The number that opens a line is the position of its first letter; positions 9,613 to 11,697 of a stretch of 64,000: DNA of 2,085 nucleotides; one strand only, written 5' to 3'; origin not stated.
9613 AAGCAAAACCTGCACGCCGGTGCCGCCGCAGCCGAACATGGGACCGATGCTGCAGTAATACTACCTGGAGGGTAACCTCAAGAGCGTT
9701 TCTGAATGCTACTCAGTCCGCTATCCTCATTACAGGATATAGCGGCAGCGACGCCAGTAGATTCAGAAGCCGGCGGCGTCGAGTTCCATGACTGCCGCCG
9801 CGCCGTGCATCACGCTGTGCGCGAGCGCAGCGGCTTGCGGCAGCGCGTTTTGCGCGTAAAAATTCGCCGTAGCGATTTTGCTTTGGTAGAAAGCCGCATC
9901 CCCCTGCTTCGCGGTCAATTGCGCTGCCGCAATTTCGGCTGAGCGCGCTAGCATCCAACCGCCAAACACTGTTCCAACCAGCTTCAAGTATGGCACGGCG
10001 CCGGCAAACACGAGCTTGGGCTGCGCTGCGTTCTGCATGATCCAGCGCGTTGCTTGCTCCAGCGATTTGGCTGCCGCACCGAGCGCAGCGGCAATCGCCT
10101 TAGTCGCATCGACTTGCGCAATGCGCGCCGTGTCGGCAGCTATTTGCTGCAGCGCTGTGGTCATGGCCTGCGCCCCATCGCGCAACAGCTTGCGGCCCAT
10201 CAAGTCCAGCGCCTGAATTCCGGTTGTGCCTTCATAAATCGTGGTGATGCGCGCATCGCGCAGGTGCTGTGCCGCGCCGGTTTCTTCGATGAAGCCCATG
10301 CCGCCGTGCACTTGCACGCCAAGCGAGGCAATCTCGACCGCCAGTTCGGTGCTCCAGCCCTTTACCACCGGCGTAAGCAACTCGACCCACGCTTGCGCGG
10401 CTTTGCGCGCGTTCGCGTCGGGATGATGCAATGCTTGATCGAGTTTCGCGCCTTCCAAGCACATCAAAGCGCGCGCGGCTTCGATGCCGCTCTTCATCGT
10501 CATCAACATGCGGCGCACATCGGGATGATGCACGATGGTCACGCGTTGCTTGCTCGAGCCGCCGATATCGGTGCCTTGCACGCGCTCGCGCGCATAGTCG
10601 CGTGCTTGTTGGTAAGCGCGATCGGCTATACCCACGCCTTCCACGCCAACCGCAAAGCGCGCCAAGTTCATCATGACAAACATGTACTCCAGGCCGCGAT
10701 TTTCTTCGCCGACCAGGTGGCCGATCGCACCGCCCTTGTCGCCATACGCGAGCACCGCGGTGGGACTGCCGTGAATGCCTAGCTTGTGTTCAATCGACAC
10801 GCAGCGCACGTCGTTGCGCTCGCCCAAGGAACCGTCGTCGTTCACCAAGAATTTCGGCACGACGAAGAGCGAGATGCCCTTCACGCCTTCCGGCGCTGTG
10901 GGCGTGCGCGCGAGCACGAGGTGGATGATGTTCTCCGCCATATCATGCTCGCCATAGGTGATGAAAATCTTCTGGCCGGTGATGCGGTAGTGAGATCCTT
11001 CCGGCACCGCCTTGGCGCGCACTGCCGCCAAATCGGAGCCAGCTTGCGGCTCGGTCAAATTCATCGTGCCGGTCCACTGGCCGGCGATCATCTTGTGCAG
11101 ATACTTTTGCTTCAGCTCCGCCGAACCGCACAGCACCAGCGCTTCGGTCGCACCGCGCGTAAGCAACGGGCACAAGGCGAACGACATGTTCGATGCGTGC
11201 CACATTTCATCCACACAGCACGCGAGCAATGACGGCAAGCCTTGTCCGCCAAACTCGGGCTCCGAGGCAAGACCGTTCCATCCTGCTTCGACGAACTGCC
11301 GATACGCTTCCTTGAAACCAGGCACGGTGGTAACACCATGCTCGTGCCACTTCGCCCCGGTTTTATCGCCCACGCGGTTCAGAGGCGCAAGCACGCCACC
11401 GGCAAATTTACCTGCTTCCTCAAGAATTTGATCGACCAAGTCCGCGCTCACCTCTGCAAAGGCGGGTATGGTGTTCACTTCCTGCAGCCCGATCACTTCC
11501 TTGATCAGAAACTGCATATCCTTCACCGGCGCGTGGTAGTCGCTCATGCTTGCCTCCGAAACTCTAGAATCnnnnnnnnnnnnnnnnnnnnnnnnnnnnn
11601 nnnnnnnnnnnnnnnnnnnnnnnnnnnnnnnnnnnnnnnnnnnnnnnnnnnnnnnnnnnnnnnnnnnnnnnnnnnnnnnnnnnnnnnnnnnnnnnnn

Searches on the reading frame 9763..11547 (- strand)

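Call 50: search_protein_families(library=pfam, proteins=[window:9763-11547:-], max_evalue=0.00001)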
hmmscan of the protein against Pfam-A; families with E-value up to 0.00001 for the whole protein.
window:9763-11547:- (594 aa): 5 families
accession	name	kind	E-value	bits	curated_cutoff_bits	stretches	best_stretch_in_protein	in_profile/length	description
PF12806.12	Acyl-CoA_dh_C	-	1.5e-34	119.2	30.3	1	468-590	4-124/124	Acetyl-CoA dehydrogenase C-terminal like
PF00441.29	Acyl-CoA_dh_1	-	2.2e-23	83.5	22.4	1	283-449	1-145/150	Acyl-CoA dehydrogenase, C-terminal domain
PF02770.24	Acyl-CoA_dh_M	-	4.4e-11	43.3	33.3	1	162-266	2-92/97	Acyl-CoA dehydrogenase, middle domain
PF02771.21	Acyl-CoA_dh_N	-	5.5e-11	43.3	22.9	1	64-157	23-113/113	Acyl-CoA dehydrogenase, N-terminal domain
PF08028.16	Acyl-CoA_dh_2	-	4.9e-09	37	22.7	1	302-441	5-132/134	Acyl-CoA dehydrogenase, C-terminal domain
